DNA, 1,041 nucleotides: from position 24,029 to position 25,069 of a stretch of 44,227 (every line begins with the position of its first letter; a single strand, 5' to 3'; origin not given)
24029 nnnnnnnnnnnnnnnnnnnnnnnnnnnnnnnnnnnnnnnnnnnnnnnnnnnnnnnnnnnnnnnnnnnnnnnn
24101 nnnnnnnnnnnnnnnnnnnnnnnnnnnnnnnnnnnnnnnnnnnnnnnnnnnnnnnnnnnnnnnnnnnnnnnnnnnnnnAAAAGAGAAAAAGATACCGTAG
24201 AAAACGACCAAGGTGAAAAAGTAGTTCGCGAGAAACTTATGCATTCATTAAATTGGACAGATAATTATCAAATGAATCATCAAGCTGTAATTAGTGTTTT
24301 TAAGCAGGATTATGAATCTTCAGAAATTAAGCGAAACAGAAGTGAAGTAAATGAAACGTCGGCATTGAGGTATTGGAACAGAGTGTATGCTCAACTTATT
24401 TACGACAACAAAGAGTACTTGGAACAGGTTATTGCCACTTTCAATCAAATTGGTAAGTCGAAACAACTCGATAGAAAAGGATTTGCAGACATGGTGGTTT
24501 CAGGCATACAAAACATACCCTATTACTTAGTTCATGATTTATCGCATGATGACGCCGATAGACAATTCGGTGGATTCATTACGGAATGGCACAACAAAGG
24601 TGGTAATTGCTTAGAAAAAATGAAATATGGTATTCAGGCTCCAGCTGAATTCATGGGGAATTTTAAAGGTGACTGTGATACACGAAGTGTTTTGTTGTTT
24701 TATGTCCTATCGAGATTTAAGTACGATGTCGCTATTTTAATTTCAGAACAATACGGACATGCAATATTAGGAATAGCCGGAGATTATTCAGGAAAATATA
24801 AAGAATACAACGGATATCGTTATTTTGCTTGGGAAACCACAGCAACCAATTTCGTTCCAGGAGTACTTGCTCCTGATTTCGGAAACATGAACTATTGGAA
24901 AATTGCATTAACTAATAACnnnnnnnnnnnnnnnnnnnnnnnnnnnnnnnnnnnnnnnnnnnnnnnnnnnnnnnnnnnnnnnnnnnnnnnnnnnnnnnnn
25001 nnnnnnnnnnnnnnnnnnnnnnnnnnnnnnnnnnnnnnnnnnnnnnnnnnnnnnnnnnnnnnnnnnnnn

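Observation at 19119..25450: Seven-gene envelope operon: DUF1737 / DUF4407 x2 / OmpA-type anchor / transglutaminase-like polytopic protein / DUF350-like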

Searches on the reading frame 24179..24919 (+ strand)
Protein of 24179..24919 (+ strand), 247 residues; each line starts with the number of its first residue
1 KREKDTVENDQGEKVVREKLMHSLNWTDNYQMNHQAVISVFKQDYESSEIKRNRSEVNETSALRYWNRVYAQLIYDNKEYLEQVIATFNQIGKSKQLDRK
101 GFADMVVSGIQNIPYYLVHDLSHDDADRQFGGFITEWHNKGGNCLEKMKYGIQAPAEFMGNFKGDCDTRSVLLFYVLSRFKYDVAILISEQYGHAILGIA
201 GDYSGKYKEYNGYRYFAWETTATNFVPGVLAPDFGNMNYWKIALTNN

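Call 91: search_solved_structures(query=A7, max_evalue=10, show_alignments=2)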
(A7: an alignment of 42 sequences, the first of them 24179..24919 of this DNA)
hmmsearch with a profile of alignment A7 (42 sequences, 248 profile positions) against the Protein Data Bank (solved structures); distinct sequences matched with E-value up to 10: 7.
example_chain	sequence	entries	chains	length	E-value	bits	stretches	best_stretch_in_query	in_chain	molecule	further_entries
1oxz_A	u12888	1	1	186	0.45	13.4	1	48-111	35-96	ADP-ribosylation factor binding protein GGA1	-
1naf_A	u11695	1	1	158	0.49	13.2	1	43-111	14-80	ADP-ribosylation factor binding protein GGA1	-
1nwm_X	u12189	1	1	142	0.54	13.1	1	47-111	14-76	ADP-ribosylation factor binding protein GGA1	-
1o3x_A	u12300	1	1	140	0.85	12.5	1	48-111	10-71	ADP-ribosylation factor binding protein GGA1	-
4fgo_A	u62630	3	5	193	0.93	12.3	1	129-184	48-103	Periplasmic protein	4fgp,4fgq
5nbn_G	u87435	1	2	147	1.3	11.8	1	62-96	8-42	Putative DNA helicase INO80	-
2hz8_A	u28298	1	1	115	8.1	9.3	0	59-105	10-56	De novo designed diiron protein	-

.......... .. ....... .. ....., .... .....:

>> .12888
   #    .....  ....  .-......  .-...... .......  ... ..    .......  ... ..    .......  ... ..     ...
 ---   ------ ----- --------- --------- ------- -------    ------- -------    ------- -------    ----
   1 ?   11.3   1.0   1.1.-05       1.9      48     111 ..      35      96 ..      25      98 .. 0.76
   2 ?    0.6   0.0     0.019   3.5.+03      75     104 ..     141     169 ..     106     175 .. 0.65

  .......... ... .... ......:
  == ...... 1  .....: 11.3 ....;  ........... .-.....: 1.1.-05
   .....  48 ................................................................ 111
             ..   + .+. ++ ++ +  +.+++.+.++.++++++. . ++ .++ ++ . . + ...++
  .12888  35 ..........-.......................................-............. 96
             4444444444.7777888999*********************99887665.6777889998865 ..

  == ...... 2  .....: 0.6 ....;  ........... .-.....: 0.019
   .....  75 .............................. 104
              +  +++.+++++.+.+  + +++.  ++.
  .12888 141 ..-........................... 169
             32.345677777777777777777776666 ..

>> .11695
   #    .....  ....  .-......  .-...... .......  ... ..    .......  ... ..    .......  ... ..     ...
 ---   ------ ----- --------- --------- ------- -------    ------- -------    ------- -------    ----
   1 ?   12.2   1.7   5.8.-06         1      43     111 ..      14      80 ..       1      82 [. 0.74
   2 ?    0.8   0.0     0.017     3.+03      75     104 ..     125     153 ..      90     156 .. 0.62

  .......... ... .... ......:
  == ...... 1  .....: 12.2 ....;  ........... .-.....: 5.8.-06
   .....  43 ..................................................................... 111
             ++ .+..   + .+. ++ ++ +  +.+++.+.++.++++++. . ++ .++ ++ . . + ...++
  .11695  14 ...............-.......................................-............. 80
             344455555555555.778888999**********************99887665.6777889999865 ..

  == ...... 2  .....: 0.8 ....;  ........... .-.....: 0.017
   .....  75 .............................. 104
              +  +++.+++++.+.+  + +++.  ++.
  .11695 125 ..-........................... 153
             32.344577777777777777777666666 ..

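Call 92: search_protein_families(library=pfam, proteins=[window:24179-24919:+], max_evalue=10)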
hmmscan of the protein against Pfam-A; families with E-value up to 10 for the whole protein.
window:24179-24919:+ (247 aa): 0 families

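Call 93: search_solved_structures(query=A7, max_evalue=1, show_alignments=5)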
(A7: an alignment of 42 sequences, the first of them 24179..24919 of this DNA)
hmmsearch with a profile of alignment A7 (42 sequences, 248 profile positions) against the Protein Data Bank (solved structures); distinct sequences matched with E-value up to 1: 5.
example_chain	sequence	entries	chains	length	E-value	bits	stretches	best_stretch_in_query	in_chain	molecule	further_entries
1oxz_A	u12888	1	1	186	0.45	13.4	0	48-111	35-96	ADP-ribosylation factor binding protein GGA1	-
1naf_A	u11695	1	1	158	0.49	13.2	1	43-111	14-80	ADP-ribosylation factor binding protein GGA1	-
1nwm_X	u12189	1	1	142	0.54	13.1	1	47-111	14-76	ADP-ribosylation factor binding protein GGA1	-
1o3x_A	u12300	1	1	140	0.85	12.5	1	48-111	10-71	ADP-ribosylation factor binding protein GGA1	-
4fgo_A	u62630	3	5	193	0.93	12.3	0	129-184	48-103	Periplasmic protein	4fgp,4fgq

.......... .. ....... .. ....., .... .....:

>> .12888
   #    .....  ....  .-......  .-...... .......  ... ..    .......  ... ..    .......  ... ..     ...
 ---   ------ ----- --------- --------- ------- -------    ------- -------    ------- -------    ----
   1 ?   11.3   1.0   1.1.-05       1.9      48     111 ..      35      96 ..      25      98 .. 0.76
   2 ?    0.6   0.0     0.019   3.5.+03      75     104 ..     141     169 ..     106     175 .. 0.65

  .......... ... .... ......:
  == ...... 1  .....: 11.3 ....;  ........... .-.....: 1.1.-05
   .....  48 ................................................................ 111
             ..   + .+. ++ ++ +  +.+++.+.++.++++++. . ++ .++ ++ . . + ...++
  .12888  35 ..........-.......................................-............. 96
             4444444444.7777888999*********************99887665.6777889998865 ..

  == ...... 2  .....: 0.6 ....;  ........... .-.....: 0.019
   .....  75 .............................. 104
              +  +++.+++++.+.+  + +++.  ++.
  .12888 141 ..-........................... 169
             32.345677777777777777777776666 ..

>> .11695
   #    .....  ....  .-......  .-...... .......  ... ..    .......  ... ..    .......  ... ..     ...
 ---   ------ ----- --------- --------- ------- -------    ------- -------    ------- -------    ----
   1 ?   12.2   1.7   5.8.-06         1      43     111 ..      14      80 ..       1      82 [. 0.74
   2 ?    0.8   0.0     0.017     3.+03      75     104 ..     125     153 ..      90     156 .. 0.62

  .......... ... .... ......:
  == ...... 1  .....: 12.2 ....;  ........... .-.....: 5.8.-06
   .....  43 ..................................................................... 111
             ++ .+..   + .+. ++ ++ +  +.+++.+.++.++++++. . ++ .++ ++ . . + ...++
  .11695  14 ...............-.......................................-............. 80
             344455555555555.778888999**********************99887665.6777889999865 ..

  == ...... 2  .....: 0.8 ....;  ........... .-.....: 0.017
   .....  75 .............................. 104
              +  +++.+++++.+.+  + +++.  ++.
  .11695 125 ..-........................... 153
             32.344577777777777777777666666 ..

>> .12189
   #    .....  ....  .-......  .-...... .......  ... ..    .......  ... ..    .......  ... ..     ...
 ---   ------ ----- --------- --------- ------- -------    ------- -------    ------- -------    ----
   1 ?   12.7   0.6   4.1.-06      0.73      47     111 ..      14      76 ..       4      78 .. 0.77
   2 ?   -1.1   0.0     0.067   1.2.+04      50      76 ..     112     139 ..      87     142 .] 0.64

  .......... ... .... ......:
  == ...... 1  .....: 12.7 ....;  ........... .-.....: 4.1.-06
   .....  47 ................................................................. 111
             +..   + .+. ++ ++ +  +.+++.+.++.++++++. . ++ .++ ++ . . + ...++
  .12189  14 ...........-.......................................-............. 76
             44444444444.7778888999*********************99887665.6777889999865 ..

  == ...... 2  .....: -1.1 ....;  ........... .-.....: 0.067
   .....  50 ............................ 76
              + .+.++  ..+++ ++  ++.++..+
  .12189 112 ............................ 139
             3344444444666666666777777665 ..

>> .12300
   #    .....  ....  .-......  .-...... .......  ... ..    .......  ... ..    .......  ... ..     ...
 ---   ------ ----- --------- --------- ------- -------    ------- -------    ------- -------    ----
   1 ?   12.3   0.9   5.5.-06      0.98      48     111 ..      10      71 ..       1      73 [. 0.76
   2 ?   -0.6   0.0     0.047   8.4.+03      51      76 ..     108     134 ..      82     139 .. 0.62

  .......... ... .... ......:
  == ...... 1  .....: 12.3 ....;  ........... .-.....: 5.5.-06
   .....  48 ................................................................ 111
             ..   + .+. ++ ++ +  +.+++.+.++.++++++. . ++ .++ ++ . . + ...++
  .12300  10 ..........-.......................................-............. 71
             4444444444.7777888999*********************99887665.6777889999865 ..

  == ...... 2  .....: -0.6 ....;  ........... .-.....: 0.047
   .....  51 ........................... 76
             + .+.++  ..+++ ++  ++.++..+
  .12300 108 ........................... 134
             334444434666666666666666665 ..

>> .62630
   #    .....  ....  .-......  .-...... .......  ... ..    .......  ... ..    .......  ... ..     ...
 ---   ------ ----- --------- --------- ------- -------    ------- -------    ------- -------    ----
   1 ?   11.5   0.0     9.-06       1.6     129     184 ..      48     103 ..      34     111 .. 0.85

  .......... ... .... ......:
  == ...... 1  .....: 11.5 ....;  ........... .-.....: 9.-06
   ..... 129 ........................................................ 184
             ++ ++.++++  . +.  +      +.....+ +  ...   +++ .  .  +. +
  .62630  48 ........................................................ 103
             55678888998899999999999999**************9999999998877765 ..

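Call 124: search_protein_representatives(alignment_id=A7)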
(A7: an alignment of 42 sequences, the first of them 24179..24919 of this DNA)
Query: 42 sequences, 248 profile positions. Proteins with E-value up to 0.001 (for the whole library): 3127; up to 1e-10: 1224; up to 1e-30: 585. The best 150 are listed.
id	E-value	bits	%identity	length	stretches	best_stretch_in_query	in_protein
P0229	1.6e-95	335.9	-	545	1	7-247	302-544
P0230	6.2e-94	330.7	-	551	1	15-246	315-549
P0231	9.7e-94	330.0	-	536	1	8-247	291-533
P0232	2.0e-93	329.0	-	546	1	9-247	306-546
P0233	5.6e-93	327.5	-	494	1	8-246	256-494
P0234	7.7e-93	327.1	-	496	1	10-248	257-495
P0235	2.3e-92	325.5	-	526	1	8-248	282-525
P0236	2.5e-92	325.4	-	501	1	7-247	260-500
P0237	7.0e-92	323.9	-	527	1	14-247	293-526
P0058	1.0e-91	323.4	-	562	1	3-248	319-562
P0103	1.1e-91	323.3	-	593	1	6-248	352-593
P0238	1.1e-91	323.3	-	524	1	8-246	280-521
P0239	1.1e-91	323.3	-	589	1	8-248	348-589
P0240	1.3e-91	323.0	-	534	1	8-247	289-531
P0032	1.5e-91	322.9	-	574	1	4-247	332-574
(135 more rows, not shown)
